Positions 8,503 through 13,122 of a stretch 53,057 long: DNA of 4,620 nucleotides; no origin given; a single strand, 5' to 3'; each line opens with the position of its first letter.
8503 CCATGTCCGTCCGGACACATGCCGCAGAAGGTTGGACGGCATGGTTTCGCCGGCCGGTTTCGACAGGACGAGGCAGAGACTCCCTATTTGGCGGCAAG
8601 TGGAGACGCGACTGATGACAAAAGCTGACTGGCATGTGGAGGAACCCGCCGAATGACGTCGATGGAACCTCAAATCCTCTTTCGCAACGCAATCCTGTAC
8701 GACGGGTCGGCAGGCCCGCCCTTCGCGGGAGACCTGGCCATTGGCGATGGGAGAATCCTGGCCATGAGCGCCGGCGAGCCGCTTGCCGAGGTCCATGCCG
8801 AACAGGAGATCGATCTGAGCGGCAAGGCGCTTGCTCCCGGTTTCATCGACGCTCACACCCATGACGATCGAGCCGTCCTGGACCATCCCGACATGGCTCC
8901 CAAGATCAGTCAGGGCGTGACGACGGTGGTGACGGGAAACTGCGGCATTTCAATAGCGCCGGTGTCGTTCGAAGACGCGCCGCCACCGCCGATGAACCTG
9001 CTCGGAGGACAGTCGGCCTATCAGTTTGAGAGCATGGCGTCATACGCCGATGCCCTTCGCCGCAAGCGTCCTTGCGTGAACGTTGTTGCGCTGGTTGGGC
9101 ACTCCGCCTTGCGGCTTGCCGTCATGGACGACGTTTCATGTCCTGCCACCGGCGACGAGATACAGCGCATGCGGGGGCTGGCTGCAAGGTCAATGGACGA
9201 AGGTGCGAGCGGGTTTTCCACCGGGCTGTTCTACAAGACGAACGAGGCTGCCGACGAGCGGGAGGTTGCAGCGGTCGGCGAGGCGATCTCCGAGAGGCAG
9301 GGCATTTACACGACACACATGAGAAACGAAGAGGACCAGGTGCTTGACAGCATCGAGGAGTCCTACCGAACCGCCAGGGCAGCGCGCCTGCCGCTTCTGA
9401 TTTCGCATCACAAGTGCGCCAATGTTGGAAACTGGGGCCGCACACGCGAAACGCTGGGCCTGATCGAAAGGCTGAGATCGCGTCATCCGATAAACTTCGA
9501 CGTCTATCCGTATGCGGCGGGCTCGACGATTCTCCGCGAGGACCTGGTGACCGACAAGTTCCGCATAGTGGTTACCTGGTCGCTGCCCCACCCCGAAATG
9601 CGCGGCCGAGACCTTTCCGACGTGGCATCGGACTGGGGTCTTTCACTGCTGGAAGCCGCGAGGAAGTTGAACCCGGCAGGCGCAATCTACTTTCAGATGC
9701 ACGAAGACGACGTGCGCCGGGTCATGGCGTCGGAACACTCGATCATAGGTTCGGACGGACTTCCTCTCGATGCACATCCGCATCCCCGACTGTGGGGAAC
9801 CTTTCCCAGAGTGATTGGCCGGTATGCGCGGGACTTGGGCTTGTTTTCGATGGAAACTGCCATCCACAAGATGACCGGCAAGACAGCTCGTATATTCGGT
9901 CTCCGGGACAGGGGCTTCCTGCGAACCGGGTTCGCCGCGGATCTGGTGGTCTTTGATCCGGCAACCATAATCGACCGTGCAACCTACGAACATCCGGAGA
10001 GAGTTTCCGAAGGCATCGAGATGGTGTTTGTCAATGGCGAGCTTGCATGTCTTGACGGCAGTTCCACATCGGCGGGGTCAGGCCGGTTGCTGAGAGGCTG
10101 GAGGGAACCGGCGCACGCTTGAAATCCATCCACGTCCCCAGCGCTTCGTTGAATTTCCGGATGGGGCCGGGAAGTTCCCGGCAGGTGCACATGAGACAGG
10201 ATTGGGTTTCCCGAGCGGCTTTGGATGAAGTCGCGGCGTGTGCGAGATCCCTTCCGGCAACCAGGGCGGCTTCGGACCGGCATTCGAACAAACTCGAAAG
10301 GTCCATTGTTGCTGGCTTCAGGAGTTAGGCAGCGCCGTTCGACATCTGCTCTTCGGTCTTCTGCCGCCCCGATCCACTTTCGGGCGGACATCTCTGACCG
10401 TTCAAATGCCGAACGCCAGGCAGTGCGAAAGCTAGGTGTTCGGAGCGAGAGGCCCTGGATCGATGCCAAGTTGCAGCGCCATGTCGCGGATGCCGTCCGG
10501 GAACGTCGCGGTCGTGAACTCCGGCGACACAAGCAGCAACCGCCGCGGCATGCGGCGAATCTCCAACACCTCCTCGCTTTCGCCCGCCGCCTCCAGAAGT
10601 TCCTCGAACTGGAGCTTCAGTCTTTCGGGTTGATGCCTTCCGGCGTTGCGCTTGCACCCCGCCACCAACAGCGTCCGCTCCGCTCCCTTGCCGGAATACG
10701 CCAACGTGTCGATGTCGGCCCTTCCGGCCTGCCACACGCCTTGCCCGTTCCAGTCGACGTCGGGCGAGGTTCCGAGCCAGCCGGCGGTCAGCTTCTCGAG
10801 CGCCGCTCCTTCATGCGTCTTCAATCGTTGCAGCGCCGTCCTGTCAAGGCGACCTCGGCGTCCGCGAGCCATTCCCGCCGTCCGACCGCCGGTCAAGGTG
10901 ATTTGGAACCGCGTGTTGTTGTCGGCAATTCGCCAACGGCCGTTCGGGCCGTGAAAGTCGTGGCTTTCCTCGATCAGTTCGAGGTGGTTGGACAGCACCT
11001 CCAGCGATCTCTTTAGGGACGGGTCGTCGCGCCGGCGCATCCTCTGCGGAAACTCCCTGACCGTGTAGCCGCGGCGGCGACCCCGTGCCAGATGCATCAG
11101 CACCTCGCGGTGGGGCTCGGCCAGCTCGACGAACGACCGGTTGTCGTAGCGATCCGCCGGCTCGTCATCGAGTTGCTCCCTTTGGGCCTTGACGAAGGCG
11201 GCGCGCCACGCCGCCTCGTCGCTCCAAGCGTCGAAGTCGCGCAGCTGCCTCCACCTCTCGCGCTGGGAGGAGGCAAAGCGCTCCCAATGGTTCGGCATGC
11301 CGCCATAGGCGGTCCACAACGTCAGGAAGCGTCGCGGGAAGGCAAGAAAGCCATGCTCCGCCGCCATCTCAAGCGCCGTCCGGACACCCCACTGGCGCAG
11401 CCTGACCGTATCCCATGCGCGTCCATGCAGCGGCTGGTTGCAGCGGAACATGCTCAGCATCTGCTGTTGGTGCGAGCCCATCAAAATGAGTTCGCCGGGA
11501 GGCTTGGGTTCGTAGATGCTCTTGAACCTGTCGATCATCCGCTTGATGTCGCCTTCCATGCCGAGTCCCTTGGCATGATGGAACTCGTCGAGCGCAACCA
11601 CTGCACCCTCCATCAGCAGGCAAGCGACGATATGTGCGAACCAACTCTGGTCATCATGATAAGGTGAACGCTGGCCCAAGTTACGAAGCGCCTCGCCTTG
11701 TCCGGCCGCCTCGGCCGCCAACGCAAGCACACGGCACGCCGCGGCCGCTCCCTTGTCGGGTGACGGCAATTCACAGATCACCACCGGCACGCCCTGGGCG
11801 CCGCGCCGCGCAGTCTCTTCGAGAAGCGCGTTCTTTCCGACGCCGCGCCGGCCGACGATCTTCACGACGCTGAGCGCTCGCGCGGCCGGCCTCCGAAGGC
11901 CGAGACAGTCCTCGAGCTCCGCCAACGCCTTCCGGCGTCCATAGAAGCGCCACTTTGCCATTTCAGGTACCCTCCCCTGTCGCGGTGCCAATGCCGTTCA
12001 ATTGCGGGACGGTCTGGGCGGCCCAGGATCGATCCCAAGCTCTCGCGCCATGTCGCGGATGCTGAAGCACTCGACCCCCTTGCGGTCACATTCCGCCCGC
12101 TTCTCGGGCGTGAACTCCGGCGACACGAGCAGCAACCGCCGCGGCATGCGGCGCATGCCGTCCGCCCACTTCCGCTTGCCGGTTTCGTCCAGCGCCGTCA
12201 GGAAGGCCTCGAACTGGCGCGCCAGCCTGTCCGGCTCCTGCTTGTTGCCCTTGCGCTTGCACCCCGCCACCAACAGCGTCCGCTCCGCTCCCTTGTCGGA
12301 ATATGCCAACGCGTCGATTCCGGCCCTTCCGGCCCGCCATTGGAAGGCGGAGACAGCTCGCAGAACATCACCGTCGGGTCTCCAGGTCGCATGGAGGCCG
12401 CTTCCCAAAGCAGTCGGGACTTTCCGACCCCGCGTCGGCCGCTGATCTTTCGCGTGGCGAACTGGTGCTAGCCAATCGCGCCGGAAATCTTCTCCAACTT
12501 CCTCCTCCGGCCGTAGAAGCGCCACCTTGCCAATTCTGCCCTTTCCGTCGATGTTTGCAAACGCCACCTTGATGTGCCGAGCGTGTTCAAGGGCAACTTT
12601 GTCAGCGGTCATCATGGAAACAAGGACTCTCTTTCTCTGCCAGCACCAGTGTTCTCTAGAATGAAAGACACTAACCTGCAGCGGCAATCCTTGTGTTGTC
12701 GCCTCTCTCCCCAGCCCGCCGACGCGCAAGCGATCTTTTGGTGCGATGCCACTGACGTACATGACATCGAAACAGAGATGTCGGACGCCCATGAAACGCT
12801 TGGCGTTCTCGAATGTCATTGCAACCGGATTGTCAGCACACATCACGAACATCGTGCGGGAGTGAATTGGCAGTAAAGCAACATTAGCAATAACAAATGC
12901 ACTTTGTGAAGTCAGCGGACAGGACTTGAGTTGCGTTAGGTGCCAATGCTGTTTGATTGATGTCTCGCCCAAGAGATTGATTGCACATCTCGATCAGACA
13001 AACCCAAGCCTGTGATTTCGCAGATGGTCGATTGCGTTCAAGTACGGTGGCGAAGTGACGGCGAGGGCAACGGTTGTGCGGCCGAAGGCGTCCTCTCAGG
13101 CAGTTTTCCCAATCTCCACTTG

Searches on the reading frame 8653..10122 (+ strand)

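Call 11: search_protein_families(library=pfam, proteins=[window:8653-10122:+], max_evalue=0.001)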
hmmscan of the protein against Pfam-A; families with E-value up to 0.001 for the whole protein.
window:8653-10122:+ (489 aa): 2 families
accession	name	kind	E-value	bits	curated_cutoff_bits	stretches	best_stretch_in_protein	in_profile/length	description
PF07969.17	Amidohydro_3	-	8.5e-39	134.8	29.7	2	51-255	1-210/472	Amidohydrolase family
PF01979.26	Amidohydro_1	-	8e-09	35.6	25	1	363-464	245-344/345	Amidohydrolase family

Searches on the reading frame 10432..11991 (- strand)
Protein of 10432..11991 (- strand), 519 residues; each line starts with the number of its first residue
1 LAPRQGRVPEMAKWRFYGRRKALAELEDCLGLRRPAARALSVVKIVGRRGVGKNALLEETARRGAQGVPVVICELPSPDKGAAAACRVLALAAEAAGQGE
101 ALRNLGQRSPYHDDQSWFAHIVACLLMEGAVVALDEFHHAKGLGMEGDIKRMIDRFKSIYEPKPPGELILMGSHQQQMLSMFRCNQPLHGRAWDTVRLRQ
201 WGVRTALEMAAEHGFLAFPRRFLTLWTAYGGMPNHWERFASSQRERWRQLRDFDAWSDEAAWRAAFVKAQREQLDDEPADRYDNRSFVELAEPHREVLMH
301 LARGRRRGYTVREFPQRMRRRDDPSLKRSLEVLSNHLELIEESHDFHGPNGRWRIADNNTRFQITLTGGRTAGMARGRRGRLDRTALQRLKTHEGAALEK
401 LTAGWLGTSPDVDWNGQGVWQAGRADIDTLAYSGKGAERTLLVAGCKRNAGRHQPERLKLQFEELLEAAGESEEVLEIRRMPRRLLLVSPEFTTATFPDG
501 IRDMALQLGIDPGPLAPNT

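Call 11: search_protein_families(library=pfam, proteins=[window:10432-11991:-], max_evalue=0.001)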
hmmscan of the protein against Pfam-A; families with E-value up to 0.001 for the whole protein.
window:10432-11991:- (519 aa): 2 families
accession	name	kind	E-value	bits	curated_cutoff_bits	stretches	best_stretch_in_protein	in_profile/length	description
PF13191.12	AAA_16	-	2.2e-05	25.5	32.6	1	15-133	1-104/167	AAA ATPase domain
PF13401.12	AAA_22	-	2.6e-05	25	27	1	42-174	7-124/130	AAA domain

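Call 66: search_protein_families(library=ncbifam, proteins=[window:10432-11991:-], max_evalue=0.00001)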
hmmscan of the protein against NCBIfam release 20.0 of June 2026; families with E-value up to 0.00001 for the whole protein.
window:10432-11991:- (519 aa): 0 families

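Call 70: search_protein_families(library=padloc, proteins=[window:10432-11991:-], max_evalue=0.01)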
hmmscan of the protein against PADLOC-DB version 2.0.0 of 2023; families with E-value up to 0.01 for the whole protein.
window:10432-11991:- (519 aa): 2 families
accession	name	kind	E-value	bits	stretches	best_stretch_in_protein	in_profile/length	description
PDLC04985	PDC-S27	-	9.7e-34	115.1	1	11-494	1-460/484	-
PDLC04984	PDC-S27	-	4e-05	20.7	0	168-362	142-321/474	-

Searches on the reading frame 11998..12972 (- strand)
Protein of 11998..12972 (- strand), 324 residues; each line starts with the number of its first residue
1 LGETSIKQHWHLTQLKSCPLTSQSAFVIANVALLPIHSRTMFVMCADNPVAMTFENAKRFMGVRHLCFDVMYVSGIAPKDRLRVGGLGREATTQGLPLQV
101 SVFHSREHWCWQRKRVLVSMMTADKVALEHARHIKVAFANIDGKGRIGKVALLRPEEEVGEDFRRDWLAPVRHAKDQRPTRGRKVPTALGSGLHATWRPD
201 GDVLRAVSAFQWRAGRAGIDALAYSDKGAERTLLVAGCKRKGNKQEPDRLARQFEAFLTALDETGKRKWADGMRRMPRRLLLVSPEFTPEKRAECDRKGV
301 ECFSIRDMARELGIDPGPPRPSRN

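Call 11: search_protein_families(library=pfam, proteins=[window:11998-12972:-], max_evalue=0.001)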
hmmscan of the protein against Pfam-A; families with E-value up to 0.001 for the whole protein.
window:11998-12972:- (324 aa): 0 families

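Call 66: search_protein_families(library=ncbifam, proteins=[window:11998-12972:-], max_evalue=0.00001)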
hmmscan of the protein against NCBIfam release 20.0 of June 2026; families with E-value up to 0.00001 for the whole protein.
window:11998-12972:- (324 aa): 0 families

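Call 70: search_protein_families(library=padloc, proteins=[window:11998-12972:-], max_evalue=0.01)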
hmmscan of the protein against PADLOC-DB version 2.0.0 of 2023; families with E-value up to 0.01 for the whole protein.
window:11998-12972:- (324 aa): 1 family
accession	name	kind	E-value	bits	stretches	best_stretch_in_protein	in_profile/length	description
PDLC04985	PDC-S27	-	5.7e-06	23.5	1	212-311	390-482/484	-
